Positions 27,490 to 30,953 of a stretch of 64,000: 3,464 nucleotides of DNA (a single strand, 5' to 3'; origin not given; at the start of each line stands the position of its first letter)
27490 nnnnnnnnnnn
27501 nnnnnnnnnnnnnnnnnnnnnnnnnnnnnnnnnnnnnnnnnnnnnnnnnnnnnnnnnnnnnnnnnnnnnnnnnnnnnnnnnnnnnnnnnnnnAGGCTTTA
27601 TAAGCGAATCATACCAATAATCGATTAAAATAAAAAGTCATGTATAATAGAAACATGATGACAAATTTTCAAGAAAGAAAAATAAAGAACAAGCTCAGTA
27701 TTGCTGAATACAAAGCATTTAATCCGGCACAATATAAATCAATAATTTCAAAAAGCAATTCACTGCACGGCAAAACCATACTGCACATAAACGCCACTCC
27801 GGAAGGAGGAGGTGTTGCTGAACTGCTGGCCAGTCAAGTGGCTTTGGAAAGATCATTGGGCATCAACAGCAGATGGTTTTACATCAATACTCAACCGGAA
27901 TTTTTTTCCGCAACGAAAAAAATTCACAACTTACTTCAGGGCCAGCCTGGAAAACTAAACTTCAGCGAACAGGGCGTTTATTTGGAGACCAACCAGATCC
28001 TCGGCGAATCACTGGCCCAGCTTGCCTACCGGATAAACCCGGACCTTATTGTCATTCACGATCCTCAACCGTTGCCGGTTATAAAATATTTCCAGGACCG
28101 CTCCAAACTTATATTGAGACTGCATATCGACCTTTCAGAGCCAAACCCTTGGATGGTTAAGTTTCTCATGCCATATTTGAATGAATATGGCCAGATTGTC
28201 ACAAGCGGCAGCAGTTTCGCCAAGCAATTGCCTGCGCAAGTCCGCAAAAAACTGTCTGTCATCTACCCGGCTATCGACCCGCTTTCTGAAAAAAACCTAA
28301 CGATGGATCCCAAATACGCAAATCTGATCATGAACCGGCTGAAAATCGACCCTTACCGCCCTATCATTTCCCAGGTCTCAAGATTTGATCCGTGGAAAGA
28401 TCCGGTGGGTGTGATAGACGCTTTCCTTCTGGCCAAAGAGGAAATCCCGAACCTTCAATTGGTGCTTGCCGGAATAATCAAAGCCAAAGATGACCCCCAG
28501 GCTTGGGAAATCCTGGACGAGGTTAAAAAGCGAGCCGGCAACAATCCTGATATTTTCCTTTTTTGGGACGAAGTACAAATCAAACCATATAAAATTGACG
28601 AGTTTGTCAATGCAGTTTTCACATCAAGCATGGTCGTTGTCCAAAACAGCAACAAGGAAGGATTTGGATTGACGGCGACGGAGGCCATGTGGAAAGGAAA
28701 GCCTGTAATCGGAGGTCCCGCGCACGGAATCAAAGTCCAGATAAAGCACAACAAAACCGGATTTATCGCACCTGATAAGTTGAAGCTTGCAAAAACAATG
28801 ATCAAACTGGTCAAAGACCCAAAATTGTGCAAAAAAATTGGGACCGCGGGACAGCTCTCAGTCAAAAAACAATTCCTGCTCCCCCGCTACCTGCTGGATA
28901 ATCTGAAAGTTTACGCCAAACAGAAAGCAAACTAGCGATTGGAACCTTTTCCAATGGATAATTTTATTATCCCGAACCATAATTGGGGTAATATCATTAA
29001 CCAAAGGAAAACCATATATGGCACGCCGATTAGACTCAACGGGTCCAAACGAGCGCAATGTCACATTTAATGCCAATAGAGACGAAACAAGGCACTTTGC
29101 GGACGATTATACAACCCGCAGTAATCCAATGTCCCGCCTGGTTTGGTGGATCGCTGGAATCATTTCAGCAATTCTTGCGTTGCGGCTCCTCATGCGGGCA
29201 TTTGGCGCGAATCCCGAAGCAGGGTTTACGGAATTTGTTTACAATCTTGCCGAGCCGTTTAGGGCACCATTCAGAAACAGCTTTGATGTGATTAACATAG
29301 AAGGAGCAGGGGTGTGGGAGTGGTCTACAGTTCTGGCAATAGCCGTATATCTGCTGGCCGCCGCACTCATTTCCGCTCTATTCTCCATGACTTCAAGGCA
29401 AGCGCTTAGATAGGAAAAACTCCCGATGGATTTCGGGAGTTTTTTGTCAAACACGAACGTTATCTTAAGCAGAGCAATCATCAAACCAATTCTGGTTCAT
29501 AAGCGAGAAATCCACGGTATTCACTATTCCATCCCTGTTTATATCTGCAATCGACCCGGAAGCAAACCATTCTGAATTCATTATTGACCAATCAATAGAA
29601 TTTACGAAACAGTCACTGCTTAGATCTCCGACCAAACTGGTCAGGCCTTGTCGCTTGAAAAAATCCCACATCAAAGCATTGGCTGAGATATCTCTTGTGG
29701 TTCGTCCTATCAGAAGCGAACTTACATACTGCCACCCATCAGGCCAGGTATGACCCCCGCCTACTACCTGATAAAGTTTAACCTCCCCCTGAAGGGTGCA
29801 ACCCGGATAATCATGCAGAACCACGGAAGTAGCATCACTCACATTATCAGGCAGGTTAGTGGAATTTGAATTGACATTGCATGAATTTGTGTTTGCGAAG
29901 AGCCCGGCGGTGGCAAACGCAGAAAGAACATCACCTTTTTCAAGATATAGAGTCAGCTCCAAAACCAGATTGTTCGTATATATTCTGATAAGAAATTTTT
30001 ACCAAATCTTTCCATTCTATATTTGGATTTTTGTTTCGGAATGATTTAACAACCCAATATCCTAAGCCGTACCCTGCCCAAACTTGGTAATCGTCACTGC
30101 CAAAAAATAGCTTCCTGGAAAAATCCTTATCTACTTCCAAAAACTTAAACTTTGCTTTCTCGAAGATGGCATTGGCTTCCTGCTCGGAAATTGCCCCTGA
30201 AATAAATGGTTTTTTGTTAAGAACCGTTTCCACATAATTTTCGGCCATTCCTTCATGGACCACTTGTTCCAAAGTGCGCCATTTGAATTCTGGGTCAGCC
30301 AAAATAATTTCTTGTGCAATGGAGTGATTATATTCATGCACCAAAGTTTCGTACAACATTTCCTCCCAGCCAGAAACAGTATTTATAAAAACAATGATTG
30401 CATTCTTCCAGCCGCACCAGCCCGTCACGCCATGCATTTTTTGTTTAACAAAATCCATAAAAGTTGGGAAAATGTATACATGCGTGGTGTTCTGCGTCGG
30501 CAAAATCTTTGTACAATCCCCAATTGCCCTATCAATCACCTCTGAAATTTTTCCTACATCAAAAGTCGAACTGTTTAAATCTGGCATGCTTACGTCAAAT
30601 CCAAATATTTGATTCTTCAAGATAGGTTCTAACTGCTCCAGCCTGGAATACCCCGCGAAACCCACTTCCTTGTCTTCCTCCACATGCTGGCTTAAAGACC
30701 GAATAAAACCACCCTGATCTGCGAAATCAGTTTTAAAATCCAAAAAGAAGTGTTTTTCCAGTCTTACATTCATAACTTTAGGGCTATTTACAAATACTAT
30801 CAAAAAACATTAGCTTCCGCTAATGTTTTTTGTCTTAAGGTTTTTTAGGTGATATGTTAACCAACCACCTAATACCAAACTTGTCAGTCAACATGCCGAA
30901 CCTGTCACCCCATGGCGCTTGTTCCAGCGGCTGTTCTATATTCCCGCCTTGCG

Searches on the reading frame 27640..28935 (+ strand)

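Call 16: search_protein_families(library=pfam, proteins=[window:27640-28935:+], max_evalue=0.01)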
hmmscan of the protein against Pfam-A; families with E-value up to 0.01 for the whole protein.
window:27640-28935:+ (431 aa): 4 families
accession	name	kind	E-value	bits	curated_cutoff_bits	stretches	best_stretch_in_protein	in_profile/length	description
PF21269.3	TreT_GT1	-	3.1e-40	137.6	27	1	49-194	1-143/144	Trehalose synthase, N-terminal domain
PF00534.26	Glycos_transf_1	-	5.6e-25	88.3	26.4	1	232-405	7-170/172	Glycosyl transferases group 1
PF13692.12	Glyco_trans_1_4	-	7.1e-13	49.5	27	1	241-393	2-142/142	Glycosyl transferases group 1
PF20706.3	GT4-conflict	-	8.4e-06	25.4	26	1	271-363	232-315/385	Family 4 Glycosyltransferase in conflict systems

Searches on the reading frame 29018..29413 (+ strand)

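Call 80: search_protein_families(library=pfam, proteins=[window:29018-29413:+], max_evalue=1)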
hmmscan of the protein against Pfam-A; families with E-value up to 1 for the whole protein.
window:29018-29413:+ (131 aa): 1 family
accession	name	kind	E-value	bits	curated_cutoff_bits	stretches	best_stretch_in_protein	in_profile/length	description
PF02325.22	YGGT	-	3e-06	28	27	1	44-115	2-67/70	YGGT family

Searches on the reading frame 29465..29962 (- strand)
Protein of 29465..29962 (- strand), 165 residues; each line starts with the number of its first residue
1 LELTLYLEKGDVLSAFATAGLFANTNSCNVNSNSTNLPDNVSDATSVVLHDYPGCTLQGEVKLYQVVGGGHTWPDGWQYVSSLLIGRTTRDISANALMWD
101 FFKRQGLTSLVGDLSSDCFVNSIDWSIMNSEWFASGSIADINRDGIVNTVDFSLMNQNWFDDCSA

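Call 4: search_protein_families(library=pfam, proteins=[window:29465-29962:-], max_evalue=1)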
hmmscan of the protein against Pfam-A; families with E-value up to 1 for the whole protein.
window:29465-29962:- (165 aa): 1 family
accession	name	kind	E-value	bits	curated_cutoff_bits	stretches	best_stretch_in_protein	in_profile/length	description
PF00404.24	Dockerin_1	-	2.3e-05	25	22.9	1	112-157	2-54/57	Dockerin type I domain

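Call 5: search_protein_families(library=ncbifam, proteins=[window:29465-29962:-], max_evalue=1)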
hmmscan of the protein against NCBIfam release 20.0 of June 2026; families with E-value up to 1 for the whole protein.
window:29465-29962:- (165 aa): 2 families
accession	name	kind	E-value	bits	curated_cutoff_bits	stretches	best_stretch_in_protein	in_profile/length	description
NF050058.1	e_dPHAscl_type1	hypoth_equivalog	0.0011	18.5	150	1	22-102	204-276/276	extracellular catalytic domain type 1 short-chain-length polyhydroxyalkanoate depolymerase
NF041540.1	dockerin_GC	domain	0.05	14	29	1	112-163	10-67/67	GC-type dockerin domain-anchored protein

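Call 14: list_cluster_members(proteins=[P0001, window:29465-29962:-, window:35590-36375:-])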
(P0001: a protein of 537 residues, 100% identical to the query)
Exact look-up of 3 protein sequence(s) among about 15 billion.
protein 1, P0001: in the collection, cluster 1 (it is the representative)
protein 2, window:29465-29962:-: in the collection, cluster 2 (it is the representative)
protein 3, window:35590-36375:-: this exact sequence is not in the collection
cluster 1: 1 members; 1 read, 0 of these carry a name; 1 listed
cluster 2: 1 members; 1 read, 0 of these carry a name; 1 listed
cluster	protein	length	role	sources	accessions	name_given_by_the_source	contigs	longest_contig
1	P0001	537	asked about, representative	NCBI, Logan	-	-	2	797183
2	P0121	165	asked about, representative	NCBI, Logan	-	-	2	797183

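Call 44: search_solved_structures(query=window:29465-29962:-, max_evalue=10, show_alignments=2)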
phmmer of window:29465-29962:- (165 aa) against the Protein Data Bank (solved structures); distinct sequences matched with E-value up to 10: 9.
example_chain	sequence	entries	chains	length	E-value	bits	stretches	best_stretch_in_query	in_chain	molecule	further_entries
3ul4_B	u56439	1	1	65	0.059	16.5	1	113-153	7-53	Cellulosome enzyme, dockerin type I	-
4fl4_A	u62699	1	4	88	0.11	15.7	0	138-157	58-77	Glycoside hydrolase family 9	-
1daq_A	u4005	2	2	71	0.16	15.1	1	108-157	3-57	ENDOGLUCANASE SS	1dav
2mte_A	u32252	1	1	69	0.16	15.1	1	108-157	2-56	Cellulose 1,4-beta-cellobiosidase (reducing end) CelS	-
2y3n_B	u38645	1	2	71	0.25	14.5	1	109-158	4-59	CELLULOSOMAL FAMILY-48 PROCESSIVE GLYCOSIDE HYDROLASE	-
7wbo_A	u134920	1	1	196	0.31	14.2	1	107-153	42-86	Sarcoplasmic calcium-binding protein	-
8x39_A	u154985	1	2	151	0.35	14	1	110-156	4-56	Serine protease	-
8x3a_A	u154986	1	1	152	0.38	13.9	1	110-156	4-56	Serine protease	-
4dh2_B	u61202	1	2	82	0.56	13.3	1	136-157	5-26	Dockerin type 1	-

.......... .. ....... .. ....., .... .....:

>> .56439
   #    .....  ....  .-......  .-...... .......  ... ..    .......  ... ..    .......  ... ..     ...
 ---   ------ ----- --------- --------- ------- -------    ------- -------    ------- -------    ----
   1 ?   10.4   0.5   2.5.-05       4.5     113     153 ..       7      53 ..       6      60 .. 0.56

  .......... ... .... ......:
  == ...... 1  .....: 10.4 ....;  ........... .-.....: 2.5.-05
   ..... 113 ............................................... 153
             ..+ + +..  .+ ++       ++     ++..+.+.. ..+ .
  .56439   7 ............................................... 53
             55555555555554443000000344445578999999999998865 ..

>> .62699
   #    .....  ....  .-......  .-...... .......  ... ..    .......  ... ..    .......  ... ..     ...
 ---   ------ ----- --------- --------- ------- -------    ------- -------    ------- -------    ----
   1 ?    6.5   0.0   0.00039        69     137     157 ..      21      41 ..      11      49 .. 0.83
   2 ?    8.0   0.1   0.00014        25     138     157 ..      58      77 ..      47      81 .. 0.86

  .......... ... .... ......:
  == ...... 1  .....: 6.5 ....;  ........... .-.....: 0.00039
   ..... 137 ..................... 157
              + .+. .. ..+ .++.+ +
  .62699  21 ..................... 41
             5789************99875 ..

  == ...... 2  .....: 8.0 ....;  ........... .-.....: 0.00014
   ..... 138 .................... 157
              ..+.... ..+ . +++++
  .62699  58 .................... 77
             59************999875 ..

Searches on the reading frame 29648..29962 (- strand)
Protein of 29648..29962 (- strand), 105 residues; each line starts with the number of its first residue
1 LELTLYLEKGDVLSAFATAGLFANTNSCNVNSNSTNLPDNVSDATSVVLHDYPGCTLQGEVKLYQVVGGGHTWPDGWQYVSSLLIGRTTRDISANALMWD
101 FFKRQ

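Call 64: search_protein_representatives(protein=window:29648-29962:-)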
Query: 105 residues. Proteins with E-value up to 0.001 (for the whole library): 3188; up to 1e-10: 412; up to 1e-30: 7. The best 150 are listed.
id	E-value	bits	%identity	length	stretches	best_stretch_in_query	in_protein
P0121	1.2e-65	234.2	100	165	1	1-105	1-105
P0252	2.7e-43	162.3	40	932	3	13-103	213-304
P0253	2.0e-42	159.6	38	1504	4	16-104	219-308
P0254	1.6e-36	140.6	44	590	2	13-104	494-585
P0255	8.3e-33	128.6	35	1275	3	6-105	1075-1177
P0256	4.3e-32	126.3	35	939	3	10-104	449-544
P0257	6.2e-31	122.6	41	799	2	22-103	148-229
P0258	7.6e-30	119.1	35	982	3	15-104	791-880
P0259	9.2e-30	118.9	38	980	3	12-104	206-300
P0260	6.4e-29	116.1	36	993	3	14-104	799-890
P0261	3.1e-25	104.3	38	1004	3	22-104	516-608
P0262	3.5e-25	104.1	35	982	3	21-104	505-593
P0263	4.0e-24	100.7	39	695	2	14-104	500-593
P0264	5.2e-24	100.4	36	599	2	13-104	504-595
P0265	4.9e-23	97.2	39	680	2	15-104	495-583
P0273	9.3e-20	86.7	44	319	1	9-104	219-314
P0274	2.6e-19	85.3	48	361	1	8-103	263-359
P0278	9.4e-19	83.5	42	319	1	8-103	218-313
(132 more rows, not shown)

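Call 65: search_protein_families(library=pfam, proteins=[P0273, P0278, P0274, P0254, P0252], max_evalue=0.001)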
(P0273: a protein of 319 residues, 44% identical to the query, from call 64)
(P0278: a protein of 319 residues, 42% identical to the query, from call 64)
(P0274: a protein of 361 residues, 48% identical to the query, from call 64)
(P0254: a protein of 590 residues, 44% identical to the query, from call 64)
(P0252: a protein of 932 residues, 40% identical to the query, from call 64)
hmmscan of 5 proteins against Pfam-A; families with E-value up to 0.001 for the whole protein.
P0273 (319 aa): 4 families
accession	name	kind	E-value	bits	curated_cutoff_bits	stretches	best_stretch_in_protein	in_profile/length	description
PF10503.15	Esterase_PHB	-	1.1e-06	28.5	23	1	47-170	3-125/219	Esterase PHB depolymerase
PF02230.22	Abhydrolase_2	-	6.3e-06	26.6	23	1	57-212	10-178/217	Phospholipase/Carboxylesterase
PF00326.27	Peptidase_S9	-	0.00011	22.2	22.6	1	89-160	12-82/213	Prolyl oligopeptidase family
PF00756.26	Esterase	-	0.00023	21.5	22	1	45-166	8-139/251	Putative esterase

P0278 (319 aa): 3 families
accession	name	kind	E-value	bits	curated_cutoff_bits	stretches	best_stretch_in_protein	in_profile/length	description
PF10503.15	Esterase_PHB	-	4e-07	29.9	23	1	46-162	3-116/219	Esterase PHB depolymerase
PF00326.27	Peptidase_S9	-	6.8e-07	29.4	22.6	1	90-172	12-93/213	Prolyl oligopeptidase family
PF20434.5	BD-FAE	-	2.1e-06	27.9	26.8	1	55-158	8-104/215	BD-FAE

P0274 (361 aa): 4 families
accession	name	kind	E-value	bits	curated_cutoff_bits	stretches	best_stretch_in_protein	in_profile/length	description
PF00326.27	Peptidase_S9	-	9e-09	35.6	22.6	1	134-226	4-97/213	Prolyl oligopeptidase family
PF01738.24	DLH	-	1.8e-05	24.9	21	1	136-255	33-159/217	Dienelactone hydrolase family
PF00756.26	Esterase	-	0.00021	21.6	22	1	101-226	11-148/251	Putative esterase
PF02129.25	Peptidase_S15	-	0.00082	19.6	23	0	102-227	9-129/262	X-Pro dipeptidyl-peptidase (S15 family)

P0254 (590 aa): 9 families
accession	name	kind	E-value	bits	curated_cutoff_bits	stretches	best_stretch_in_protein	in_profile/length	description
PF10503.15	Esterase_PHB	-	2.3e-13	50.4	23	1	321-444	2-126/219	Esterase PHB depolymerase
PF00326.27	Peptidase_S9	-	5.6e-10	39.5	22.6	0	399-449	48-98/213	Prolyl oligopeptidase family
PF00756.26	Esterase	-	8.2e-08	32.8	22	1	320-449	8-149/251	Putative esterase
PF20434.5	BD-FAE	-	3.4e-07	30.4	26.8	0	44-143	16-110/215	BD-FAE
PF00561.26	Abhydrolase_1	-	1.7e-06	28.3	25.8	0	399-458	55-106/245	alpha/beta hydrolase fold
PF07859.19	Abhydrolase_3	-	1.4e-05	25.4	25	0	99-160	48-110/210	alpha/beta hydrolase fold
PF02129.25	Peptidase_S15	-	1.7e-05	25.1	23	0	69-156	49-129/262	X-Pro dipeptidyl-peptidase (S15 family)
PF01738.24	DLH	-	3.3e-05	24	21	0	405-479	87-158/217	Dienelactone hydrolase family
PF02230.22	Abhydrolase_2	-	0.00087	19.6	23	0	104-180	88-167/217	Phospholipase/Carboxylesterase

P0252 (932 aa): 9 families
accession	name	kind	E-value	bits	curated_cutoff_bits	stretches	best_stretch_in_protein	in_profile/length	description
PF02230.22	Abhydrolase_2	-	8.1e-16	59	23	1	630-788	16-175/217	Phospholipase/Carboxylesterase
PF05448.18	AXE1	-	1.9e-13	50.3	21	1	625-752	80-206/321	Acetyl xylan esterase (AXE1)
PF00561.26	Abhydrolase_1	-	3.2e-13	50.4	25.8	0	428-470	70-112/245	alpha/beta hydrolase fold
PF10503.15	Esterase_PHB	-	2e-11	44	23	0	328-456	2-126/219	Esterase PHB depolymerase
PF01738.24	DLH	-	1.7e-09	38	21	0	708-786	84-160/217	Dienelactone hydrolase family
PF00756.26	Esterase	-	8e-09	36.1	22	0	36-178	6-152/251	Putative esterase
PF20434.5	BD-FAE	-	4.5e-08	33.3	26.8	0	696-740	64-108/215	BD-FAE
PF07859.19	Abhydrolase_3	-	5.6e-08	33.2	25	0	702-745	53-95/210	alpha/beta hydrolase fold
PF00326.27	Peptidase_S9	-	1.3e-07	31.8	22.6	0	703-749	47-92/213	Prolyl oligopeptidase family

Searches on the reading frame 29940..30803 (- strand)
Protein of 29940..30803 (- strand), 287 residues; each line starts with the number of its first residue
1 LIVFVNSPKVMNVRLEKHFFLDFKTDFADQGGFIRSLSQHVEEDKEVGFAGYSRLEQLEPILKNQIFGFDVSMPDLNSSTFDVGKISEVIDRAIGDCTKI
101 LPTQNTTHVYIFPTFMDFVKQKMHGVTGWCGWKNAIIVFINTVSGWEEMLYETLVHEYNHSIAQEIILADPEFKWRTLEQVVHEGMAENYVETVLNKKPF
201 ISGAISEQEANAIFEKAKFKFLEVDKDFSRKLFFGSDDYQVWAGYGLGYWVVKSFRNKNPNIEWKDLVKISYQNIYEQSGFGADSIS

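Call 4: search_protein_families(library=pfam, proteins=[window:29940-30803:-], max_evalue=1)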
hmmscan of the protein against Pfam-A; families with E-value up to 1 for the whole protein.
window:29940-30803:- (287 aa): 3 families
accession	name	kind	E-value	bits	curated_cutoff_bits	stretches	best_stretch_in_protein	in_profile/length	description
PF10026.15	DUF2268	-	6.3e-19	68.7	23.6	1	88-276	3-194/195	Predicted Zn-dependent protease (DUF2268)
PF25594.1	GldB_lipo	-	0.0069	16.5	27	1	247-281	272-307/309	Gliding motility protein GldB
PF13058.12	DUF3920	-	0.1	13.2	27.3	1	131-181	58-110/126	Protein of unknown function (DUF3920)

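Call 5: search_protein_families(library=ncbifam, proteins=[window:29940-30803:-], max_evalue=1)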
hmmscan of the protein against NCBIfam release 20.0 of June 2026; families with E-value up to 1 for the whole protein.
window:29940-30803:- (287 aa): 0 families
